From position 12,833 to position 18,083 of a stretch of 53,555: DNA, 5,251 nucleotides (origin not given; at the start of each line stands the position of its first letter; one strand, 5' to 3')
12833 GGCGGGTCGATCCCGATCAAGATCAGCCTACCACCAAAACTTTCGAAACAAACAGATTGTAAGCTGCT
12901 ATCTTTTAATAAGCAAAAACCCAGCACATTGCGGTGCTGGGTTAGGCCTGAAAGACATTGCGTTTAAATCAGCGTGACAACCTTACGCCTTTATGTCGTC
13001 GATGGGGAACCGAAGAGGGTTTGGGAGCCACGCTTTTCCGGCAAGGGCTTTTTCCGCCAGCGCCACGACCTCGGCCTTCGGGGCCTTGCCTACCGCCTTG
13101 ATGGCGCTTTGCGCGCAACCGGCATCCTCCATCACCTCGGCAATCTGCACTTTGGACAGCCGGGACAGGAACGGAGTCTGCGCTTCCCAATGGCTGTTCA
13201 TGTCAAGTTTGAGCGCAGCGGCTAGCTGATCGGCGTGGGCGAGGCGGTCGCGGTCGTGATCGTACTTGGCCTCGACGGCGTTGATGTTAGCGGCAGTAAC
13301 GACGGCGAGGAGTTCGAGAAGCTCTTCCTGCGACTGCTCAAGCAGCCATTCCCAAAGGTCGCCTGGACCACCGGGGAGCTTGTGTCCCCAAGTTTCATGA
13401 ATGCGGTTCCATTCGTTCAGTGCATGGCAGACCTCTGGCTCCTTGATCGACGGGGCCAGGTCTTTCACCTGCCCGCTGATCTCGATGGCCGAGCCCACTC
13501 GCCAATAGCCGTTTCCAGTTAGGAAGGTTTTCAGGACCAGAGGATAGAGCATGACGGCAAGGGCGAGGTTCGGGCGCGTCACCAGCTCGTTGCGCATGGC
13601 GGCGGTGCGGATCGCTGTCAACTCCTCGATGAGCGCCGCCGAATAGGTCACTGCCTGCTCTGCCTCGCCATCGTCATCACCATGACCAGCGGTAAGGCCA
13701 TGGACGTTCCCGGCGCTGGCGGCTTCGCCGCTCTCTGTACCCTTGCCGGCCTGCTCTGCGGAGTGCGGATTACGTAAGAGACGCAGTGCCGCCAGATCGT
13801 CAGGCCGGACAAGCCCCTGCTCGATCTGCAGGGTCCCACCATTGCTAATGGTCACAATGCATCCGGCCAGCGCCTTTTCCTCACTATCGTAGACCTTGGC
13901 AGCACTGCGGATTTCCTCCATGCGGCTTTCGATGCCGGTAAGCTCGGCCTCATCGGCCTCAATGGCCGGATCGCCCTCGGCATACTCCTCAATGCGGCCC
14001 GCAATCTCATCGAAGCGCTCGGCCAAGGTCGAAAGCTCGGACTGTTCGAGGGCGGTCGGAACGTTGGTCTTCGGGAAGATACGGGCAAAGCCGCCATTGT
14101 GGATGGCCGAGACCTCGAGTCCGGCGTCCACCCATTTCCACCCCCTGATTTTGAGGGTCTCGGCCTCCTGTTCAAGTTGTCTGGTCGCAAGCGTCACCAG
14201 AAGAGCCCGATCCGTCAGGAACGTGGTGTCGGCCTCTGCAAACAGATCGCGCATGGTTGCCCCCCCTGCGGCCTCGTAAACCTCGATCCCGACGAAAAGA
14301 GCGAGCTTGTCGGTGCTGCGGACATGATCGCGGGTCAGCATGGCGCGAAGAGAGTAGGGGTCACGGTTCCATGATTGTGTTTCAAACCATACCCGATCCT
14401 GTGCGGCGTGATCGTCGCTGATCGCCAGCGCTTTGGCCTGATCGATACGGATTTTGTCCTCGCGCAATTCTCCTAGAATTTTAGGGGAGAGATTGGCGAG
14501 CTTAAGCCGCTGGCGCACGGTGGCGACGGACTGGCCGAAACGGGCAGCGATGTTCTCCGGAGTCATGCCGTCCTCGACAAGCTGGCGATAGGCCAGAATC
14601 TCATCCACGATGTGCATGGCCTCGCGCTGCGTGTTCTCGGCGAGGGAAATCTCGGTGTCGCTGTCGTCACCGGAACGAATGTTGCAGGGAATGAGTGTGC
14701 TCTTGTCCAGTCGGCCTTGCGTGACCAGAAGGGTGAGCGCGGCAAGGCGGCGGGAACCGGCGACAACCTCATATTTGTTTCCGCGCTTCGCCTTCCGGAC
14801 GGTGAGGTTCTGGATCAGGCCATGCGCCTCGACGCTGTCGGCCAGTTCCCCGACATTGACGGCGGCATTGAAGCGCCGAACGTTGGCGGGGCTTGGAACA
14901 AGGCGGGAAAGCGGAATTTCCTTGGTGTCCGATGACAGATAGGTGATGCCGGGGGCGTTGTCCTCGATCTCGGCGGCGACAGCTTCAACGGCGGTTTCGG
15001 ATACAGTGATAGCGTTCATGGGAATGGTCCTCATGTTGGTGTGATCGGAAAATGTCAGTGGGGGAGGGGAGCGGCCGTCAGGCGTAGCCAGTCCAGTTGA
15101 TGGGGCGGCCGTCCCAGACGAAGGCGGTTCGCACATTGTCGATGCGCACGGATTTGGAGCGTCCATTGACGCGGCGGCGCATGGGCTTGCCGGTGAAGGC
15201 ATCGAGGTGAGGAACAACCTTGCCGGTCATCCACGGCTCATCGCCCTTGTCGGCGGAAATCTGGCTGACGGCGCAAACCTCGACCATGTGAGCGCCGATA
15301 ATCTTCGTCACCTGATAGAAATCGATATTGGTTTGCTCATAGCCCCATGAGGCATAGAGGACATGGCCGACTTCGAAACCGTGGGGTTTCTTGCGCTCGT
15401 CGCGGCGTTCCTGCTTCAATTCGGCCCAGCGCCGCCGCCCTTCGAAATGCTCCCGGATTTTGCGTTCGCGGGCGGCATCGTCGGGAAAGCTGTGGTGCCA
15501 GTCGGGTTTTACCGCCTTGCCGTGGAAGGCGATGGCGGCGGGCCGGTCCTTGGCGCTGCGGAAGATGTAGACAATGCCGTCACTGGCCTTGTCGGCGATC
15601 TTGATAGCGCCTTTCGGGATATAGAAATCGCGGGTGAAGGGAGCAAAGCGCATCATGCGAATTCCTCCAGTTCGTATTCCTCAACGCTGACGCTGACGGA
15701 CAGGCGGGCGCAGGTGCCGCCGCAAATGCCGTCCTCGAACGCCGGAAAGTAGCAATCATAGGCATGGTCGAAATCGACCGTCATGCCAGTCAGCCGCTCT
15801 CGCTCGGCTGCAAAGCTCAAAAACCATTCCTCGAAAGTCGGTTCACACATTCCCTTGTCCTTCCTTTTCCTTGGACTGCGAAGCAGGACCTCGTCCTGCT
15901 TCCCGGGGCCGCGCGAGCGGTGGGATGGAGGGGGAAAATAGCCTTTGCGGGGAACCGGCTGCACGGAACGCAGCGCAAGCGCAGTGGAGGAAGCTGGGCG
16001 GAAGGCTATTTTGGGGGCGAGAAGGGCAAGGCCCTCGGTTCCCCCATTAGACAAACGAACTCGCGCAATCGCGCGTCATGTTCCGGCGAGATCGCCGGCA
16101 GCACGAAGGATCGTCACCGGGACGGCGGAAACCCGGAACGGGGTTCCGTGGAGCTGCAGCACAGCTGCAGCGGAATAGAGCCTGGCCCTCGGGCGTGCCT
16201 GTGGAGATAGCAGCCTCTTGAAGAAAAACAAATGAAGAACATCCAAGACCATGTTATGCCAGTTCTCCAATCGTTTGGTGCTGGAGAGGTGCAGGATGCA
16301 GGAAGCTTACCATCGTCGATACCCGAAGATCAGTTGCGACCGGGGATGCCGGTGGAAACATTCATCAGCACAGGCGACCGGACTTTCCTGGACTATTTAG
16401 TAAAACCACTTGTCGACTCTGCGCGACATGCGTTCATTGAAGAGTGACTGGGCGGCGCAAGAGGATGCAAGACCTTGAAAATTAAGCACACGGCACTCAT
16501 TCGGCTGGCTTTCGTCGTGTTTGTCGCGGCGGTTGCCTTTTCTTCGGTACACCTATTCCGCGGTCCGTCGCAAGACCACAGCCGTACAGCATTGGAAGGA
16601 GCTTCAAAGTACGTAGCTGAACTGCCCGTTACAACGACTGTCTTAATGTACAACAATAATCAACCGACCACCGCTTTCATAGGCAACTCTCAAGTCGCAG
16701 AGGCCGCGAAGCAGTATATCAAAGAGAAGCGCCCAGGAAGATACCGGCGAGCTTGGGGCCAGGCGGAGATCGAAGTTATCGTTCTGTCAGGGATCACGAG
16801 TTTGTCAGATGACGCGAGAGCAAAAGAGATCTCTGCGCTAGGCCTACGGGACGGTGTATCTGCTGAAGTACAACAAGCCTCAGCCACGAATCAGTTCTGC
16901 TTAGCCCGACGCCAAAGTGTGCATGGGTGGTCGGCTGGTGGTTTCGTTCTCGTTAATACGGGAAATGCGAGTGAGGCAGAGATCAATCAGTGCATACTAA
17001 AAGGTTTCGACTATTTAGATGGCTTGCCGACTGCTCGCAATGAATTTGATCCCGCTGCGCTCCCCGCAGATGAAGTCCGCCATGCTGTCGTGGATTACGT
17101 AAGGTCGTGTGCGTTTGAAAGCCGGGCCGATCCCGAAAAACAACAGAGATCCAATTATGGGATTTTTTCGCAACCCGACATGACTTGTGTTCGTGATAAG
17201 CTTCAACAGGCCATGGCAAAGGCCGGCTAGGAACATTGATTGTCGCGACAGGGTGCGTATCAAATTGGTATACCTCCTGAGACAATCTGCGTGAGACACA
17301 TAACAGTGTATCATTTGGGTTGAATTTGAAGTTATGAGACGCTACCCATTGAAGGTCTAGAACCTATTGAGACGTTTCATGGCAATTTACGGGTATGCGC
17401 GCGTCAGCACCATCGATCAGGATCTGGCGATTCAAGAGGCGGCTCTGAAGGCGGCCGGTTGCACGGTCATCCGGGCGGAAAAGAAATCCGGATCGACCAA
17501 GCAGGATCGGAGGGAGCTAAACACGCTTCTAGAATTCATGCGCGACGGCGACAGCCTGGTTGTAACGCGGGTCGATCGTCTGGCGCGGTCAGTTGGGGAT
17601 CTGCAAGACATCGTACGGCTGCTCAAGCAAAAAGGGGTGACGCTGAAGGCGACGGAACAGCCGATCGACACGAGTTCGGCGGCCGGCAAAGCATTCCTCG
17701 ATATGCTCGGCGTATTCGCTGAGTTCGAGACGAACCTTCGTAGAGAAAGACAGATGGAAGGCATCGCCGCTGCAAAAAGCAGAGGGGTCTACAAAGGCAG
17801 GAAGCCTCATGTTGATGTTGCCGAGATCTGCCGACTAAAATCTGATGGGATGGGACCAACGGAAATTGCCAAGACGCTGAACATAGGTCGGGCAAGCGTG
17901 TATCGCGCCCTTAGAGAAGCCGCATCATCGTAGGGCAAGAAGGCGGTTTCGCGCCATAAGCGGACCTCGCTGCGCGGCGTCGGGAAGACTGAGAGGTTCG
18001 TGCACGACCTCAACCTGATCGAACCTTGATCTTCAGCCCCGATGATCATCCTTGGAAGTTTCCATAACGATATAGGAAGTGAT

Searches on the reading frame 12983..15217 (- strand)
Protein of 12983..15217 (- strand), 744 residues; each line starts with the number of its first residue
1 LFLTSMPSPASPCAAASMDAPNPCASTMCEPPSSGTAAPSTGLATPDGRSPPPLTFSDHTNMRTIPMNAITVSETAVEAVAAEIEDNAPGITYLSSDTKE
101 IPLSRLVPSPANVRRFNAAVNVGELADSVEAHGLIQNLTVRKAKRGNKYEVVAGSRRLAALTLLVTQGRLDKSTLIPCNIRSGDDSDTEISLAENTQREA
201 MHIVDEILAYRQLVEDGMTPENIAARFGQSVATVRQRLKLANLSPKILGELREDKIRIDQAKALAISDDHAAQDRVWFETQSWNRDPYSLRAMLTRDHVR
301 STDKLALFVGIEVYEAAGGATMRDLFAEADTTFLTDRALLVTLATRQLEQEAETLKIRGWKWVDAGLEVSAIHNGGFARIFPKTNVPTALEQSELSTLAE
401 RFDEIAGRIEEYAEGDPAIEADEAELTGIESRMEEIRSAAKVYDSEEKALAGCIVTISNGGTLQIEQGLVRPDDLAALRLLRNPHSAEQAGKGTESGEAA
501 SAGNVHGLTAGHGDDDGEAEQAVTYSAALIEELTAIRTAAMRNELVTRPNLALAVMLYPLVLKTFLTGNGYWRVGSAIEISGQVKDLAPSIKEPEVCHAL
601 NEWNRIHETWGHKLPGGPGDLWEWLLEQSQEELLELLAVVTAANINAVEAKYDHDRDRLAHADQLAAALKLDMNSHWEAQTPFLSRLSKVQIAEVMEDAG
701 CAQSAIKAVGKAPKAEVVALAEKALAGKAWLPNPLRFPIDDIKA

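Call 38: search_protein_families(library=pfam, proteins=[window:12983-15217:-])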
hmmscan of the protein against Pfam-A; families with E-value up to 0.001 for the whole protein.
window:12983-15217:- (744 aa): 2 families
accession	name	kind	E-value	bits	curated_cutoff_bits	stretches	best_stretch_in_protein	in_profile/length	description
PF17762.8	HTH_ParB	-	3.8e-10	40.3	22.6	1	201-276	3-79/102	ParB HTH domain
PF02195.25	ParB_N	-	1.3e-09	38.4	26.3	1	99-197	4-95/95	ParB N-terminal domain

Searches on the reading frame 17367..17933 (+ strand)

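Call 38: search_protein_families(library=pfam, proteins=[window:17367-17933:+])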
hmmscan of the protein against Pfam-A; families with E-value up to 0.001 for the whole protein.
window:17367-17933:+ (188 aa): 5 families
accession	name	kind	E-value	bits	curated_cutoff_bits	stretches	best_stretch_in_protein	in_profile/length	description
PF00239.26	Resolvase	-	1.4e-39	136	23.3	1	7-141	1-144/145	Resolvase, N terminal domain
PF02796.21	HTH_7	-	6.3e-07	29.9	23.8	1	144-183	1-43/45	Helix-turn-helix domain of resolvase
PF13384.12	HTH_23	-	0.00021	21.4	24.6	0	153-183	9-39/50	Homeodomain-like domain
PF19610.4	DUF6115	-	0.00057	20.7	27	0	88-178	34-127/134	Family of unknown function (DUF6115)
PF13551.12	HTH_29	-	0.00066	20.2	28.1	0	156-184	6-35/64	Winged helix-turn helix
